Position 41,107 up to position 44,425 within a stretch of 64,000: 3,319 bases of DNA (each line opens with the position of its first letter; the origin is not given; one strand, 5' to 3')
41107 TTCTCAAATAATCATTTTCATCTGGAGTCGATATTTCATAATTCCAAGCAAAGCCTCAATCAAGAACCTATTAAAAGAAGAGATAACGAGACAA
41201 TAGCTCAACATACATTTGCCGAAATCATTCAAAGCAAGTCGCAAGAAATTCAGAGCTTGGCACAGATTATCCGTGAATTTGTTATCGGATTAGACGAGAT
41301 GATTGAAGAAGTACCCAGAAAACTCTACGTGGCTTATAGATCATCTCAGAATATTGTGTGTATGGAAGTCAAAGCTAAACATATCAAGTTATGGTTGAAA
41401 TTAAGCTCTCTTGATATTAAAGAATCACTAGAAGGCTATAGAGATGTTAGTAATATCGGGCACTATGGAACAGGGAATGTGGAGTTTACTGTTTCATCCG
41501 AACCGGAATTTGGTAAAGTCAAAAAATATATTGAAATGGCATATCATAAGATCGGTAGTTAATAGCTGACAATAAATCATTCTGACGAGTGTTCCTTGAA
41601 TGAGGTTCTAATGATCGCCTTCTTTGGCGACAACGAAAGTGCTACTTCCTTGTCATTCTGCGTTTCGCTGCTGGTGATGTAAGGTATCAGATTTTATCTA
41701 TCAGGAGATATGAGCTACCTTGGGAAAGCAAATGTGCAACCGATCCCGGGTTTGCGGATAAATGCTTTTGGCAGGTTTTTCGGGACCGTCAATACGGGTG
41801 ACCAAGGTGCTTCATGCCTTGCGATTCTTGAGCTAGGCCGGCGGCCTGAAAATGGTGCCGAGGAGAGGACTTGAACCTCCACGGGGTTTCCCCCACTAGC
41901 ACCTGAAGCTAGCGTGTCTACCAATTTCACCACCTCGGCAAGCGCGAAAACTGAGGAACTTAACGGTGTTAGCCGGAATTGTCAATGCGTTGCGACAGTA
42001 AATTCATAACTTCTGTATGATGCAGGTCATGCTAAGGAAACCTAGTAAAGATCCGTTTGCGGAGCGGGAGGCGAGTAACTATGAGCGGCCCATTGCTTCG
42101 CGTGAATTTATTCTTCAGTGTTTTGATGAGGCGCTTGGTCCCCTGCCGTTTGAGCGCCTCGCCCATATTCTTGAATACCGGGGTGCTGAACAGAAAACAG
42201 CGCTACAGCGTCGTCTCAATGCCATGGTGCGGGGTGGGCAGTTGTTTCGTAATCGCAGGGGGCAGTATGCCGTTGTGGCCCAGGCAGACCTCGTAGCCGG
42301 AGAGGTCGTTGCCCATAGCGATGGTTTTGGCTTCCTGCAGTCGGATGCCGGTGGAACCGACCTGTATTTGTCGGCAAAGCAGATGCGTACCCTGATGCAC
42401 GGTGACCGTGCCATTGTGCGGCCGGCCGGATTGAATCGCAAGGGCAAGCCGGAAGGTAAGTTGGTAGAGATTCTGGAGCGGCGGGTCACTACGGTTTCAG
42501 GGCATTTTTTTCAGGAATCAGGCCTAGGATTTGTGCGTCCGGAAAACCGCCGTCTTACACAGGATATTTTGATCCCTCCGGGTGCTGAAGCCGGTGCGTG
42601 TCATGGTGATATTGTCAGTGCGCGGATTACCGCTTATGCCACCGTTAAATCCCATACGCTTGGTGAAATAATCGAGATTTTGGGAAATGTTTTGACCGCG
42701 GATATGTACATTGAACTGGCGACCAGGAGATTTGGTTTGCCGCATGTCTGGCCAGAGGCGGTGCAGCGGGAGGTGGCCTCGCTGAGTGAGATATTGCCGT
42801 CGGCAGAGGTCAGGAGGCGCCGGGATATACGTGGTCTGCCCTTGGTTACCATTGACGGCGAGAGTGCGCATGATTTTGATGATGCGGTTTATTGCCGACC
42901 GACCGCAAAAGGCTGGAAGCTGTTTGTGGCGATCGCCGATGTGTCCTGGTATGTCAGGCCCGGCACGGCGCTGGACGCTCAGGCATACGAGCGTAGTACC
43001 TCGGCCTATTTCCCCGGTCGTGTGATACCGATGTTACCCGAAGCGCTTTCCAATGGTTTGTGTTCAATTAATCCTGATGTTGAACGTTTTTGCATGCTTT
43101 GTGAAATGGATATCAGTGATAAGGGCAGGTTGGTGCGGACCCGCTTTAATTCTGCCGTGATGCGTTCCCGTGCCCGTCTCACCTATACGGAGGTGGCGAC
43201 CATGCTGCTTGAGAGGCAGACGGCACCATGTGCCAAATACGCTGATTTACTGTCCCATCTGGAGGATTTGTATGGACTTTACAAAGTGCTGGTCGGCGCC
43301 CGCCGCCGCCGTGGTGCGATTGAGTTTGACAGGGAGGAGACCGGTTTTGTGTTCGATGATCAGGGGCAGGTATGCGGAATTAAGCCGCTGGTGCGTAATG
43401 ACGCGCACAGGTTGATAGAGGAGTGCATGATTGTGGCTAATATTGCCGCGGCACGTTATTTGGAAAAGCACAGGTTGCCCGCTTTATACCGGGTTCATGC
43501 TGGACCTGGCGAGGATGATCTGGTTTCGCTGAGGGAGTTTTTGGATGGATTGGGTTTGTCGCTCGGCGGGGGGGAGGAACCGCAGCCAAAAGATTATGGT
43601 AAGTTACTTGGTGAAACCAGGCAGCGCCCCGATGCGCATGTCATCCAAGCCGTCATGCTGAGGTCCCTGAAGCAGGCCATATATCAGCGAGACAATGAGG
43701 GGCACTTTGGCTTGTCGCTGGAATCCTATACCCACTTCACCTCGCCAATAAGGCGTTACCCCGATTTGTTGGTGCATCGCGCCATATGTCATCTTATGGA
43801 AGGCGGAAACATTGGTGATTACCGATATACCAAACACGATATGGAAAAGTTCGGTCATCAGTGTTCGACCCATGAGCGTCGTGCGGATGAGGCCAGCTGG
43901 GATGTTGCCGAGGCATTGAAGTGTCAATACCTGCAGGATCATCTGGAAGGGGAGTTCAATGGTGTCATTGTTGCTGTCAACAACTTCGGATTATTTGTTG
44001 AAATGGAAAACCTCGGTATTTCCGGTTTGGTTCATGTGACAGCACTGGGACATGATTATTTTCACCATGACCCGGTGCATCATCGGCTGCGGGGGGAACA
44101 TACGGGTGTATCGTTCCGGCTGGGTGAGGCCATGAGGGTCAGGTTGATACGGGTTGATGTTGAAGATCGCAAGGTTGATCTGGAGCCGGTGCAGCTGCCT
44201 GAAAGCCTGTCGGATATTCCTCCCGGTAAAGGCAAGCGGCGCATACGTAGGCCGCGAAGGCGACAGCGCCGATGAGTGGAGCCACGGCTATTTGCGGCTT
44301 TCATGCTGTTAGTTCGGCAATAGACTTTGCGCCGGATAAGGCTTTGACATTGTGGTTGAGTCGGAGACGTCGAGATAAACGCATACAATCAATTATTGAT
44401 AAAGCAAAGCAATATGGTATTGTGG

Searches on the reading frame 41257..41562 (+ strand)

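Call 65: search_protein_families(library=pfam, proteins=[window:41257-41562:+], max_evalue=0.001)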
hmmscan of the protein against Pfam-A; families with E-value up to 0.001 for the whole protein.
window:41257-41562:+ (101 aa): 1 family
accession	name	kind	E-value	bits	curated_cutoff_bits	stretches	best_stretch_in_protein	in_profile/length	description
PF18899.5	DUF5655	-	3.7e-05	24.2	24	1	3-96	17-106/109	Domain of unknown function (DUF5655)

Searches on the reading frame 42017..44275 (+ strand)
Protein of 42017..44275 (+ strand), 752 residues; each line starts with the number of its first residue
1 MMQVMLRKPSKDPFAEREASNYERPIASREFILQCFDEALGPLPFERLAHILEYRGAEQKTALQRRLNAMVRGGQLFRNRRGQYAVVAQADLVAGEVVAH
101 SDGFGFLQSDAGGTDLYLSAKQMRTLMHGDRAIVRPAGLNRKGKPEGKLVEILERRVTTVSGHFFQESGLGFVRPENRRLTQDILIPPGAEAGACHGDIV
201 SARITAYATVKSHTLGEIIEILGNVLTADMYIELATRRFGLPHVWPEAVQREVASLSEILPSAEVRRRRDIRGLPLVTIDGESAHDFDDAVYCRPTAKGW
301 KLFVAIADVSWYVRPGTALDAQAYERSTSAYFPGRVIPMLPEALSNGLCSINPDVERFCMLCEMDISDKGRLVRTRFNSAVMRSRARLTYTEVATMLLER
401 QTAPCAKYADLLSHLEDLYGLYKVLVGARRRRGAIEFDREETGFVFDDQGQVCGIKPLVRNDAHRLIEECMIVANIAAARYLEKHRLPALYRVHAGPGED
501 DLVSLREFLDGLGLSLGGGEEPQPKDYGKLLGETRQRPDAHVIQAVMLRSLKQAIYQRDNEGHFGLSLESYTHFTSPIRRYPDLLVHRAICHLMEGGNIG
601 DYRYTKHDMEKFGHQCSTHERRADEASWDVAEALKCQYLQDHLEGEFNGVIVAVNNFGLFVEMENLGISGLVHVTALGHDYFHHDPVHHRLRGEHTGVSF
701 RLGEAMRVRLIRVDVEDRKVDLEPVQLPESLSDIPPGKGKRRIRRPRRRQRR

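Call 65: search_protein_families(library=pfam, proteins=[window:42017-44275:+], max_evalue=0.001)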
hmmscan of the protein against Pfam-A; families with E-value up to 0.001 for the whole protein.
window:42017-44275:+ (752 aa): 4 families
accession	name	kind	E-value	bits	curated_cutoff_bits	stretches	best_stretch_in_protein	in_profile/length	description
PF00773.25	RNB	-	1.7e-102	343.5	29.3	1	268-594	1-324/326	RNB domain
PF08206.17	OB_RNB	-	5.8e-26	90.4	24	2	95-152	1-58/58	Ribonuclease B OB domain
PF17876.7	CSD2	-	2.5e-22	79.2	26.2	1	172-246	1-74/74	Cold shock domain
PF00575.29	S1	-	9.2e-10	39.2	22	1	647-722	8-71/74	S1 RNA binding domain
